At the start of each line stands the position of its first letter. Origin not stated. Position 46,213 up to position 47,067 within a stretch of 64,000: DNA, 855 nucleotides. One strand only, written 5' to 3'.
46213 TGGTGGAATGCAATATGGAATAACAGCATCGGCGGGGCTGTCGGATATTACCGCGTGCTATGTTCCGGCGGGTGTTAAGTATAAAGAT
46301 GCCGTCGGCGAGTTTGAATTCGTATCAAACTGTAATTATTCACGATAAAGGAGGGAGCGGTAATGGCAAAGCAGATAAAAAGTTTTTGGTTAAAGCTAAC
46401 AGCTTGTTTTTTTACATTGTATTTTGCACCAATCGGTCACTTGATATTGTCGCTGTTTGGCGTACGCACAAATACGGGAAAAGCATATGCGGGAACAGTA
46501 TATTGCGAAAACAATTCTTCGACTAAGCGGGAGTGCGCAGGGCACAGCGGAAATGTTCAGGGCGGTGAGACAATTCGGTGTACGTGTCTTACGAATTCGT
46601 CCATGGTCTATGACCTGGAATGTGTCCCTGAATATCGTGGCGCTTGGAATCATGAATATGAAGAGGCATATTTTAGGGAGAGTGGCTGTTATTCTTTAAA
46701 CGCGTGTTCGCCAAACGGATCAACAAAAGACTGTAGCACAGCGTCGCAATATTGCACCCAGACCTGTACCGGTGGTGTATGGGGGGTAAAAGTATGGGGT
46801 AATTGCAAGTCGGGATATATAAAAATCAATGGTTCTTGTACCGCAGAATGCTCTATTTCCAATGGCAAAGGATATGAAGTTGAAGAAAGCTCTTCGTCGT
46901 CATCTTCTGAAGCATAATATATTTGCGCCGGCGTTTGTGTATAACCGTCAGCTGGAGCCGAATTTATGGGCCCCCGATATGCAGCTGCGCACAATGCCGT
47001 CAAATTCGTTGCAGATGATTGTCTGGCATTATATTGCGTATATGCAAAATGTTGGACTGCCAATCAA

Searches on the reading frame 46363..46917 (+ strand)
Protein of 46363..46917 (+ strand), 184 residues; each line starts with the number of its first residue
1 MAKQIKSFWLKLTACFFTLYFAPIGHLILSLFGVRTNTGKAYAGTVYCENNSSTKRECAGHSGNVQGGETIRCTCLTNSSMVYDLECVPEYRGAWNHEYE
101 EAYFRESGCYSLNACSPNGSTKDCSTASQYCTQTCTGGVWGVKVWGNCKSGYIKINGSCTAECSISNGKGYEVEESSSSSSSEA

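Call 4: search_protein_families(library=pfam, max_evalue=1, proteins=[window:46363-46917:+])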
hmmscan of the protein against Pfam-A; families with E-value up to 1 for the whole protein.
window:46363-46917:+ (184 aa): 1 family
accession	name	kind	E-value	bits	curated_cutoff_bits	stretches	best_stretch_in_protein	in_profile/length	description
PF00878.24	CIMR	-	0.015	15.8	22.5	1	69-133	47-110/143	Cation-independent mannose-6-phosphate receptor repeat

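Call 5: search_protein_families(library=ncbifam, max_evalue=1, proteins=[window:46363-46917:+])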
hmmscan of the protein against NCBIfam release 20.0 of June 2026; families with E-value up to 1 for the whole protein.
window:46363-46917:+ (184 aa): 0 families

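Call 59: find_homologous_proteins(query=window:46363-46914:+, max_evalue=0.01)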
Query window:46363-46914:+ (184 aa): 17 proteins with E <= 0.01 among 29 candidates.
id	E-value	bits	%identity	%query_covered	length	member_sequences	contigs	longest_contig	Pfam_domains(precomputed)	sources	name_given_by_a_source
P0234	1.1e-104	366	86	92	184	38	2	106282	-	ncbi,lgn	-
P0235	8.4e-101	353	82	92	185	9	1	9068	-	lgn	-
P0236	1.0e-68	249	60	92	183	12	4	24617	-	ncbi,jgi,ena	-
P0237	1.5e-65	238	59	95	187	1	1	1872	-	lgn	-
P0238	5.4e-65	237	60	93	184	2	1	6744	-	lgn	-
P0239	3.3e-64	234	58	94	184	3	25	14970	-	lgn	-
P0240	3.5e-63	231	57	95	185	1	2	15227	-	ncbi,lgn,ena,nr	ncbi:MAG: hypothetical protein K2I81_01515 [Alphaproteobacteria bacterium]|nr:hypothetical protein [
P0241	1.9e-61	225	57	94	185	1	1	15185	-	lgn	-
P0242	2.3e-61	225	57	94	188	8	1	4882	-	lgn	-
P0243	5.4e-61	224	55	95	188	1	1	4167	-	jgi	-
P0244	3.8e-59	218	56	95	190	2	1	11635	-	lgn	-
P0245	3.5e-57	211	55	100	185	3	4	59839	-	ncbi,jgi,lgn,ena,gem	-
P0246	1.0e-47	180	92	46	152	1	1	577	PF12002.14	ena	-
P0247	2.5e-41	159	45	92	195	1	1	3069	-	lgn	-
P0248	2.0e-40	156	44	96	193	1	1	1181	-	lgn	-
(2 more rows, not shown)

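Call 60: find_encoding_contigs(protein=P0245, flank=4000, max_places=3)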
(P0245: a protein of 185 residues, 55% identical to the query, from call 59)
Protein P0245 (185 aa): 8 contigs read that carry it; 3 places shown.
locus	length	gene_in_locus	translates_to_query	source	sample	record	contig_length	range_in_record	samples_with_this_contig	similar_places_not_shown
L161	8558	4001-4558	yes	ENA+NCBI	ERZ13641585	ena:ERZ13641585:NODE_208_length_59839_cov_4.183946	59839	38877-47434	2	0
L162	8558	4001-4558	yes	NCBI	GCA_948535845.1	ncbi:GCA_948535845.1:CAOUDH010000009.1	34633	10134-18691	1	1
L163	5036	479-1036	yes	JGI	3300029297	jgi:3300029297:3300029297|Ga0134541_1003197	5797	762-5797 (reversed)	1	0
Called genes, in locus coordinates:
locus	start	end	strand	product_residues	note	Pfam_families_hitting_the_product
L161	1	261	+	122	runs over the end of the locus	-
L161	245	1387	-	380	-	PF03797:Autotransporter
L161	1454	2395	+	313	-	PF01435:Peptidase_M48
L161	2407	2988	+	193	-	PF00265:TK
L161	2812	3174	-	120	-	-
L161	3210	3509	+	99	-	PF04993:TfoX_N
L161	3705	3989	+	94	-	-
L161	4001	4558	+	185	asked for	-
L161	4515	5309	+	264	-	-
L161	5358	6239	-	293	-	-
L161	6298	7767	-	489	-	PF03023:MurJ, PF01554:MatE (weak)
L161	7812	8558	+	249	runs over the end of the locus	PF13512:TPR_18, PF13525:YfiO, PF13174:TPR_6 (faint), PF13428:TPR_14 (faint), PF13432:TPR_16 (faint)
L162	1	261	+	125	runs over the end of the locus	-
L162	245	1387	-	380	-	PF03797:Autotransporter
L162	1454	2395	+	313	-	PF01435:Peptidase_M48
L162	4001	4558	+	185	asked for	-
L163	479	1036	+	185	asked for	-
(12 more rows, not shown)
